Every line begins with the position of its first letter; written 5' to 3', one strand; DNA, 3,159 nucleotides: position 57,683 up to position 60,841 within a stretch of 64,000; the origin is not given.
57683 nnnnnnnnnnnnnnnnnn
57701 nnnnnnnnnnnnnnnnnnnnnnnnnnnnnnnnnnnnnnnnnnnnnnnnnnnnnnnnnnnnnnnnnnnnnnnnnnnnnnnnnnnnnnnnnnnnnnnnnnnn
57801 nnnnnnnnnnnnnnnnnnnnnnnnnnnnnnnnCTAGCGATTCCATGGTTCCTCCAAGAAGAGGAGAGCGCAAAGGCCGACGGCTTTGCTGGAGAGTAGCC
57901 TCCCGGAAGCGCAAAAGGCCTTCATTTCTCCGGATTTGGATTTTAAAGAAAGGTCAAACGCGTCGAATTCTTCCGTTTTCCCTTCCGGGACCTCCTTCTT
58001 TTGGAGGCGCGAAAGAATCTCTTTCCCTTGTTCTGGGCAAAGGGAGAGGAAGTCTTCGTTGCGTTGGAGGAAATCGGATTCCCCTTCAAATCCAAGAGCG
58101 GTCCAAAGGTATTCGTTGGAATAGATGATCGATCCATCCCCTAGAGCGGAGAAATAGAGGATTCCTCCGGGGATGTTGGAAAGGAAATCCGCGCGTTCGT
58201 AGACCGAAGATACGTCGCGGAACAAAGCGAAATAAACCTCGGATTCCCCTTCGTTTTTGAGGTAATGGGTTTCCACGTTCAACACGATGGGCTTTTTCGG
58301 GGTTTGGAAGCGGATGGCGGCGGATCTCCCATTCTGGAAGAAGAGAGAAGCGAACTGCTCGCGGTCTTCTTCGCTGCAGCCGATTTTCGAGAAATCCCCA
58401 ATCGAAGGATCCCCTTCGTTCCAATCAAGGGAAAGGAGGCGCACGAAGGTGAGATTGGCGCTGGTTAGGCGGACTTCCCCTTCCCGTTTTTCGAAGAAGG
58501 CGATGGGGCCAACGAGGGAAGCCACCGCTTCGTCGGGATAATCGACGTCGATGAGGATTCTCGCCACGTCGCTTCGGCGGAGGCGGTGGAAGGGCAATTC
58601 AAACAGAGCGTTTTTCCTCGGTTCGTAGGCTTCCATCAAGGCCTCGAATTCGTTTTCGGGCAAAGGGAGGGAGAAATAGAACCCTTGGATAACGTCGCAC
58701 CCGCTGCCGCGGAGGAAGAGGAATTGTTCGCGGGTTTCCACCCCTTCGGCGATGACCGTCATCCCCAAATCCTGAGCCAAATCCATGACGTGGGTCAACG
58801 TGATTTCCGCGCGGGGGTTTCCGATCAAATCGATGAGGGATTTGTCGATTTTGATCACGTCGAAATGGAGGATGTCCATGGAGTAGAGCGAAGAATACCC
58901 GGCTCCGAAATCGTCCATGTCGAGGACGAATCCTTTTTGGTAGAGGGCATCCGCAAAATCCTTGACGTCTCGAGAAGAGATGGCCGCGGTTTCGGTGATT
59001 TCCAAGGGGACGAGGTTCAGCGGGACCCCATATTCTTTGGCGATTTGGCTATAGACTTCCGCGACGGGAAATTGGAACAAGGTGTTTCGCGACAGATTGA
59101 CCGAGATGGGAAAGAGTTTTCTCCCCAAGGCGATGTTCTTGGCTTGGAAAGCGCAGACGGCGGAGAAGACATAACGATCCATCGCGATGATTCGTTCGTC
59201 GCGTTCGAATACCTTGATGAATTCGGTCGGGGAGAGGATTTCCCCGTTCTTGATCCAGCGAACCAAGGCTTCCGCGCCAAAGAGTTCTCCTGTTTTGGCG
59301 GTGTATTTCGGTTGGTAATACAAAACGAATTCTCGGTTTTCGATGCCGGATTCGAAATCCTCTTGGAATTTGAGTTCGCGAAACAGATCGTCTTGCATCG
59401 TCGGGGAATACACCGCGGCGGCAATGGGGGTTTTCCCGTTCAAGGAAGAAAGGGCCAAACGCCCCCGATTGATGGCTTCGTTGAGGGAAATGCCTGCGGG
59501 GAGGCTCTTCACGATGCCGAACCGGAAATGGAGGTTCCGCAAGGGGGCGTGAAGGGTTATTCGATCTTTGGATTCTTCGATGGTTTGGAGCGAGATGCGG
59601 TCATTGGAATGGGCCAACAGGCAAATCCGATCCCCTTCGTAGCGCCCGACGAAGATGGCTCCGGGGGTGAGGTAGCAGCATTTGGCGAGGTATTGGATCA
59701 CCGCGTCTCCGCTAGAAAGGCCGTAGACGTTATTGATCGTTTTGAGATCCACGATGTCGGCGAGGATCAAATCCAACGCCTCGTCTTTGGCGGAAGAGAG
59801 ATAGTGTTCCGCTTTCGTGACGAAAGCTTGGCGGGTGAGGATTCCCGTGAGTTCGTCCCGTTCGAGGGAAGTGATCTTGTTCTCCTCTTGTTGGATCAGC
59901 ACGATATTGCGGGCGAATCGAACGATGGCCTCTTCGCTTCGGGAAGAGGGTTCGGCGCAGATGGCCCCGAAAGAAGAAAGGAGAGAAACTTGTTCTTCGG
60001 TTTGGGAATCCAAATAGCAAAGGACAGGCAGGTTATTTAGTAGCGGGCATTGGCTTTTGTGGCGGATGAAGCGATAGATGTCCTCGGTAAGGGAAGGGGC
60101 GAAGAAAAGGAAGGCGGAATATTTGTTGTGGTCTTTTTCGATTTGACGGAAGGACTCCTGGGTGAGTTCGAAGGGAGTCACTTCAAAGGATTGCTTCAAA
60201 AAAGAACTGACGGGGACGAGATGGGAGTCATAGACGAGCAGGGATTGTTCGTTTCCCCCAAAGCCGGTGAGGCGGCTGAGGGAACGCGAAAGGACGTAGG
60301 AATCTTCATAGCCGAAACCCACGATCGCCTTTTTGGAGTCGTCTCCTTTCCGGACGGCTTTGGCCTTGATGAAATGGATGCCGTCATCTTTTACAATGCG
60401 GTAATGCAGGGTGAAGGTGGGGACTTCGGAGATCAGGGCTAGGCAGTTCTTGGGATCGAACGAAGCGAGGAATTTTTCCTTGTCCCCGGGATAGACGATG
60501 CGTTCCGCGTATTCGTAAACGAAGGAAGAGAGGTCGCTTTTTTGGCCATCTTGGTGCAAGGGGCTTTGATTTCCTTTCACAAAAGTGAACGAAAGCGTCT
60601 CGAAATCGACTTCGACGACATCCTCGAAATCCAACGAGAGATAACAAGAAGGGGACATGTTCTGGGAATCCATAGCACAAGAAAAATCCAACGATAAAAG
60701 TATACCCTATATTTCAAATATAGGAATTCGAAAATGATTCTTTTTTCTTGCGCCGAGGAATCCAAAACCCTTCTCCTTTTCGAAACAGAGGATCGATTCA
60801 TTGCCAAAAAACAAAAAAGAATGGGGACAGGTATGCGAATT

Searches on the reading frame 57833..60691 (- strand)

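Call 5: search_protein_families(library=pfam, proteins=[window:57833-60691:-], max_evalue=0.01)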
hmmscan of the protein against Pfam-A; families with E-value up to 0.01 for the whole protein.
window:57833-60691:- (952 aa): 3 families
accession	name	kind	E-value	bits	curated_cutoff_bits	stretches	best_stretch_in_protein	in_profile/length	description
PF00563.25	EAL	-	4.5e-53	180.5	31.3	1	444-676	2-236/236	EAL domain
PF00990.26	GGDEF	-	6.2e-11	42.8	23.8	1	278-377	3-105/161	Diguanylate cyclase, GGDEF domain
PF13426.13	PAS_9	-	0.00017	22.2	27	0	851-921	9-72/103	PAS domain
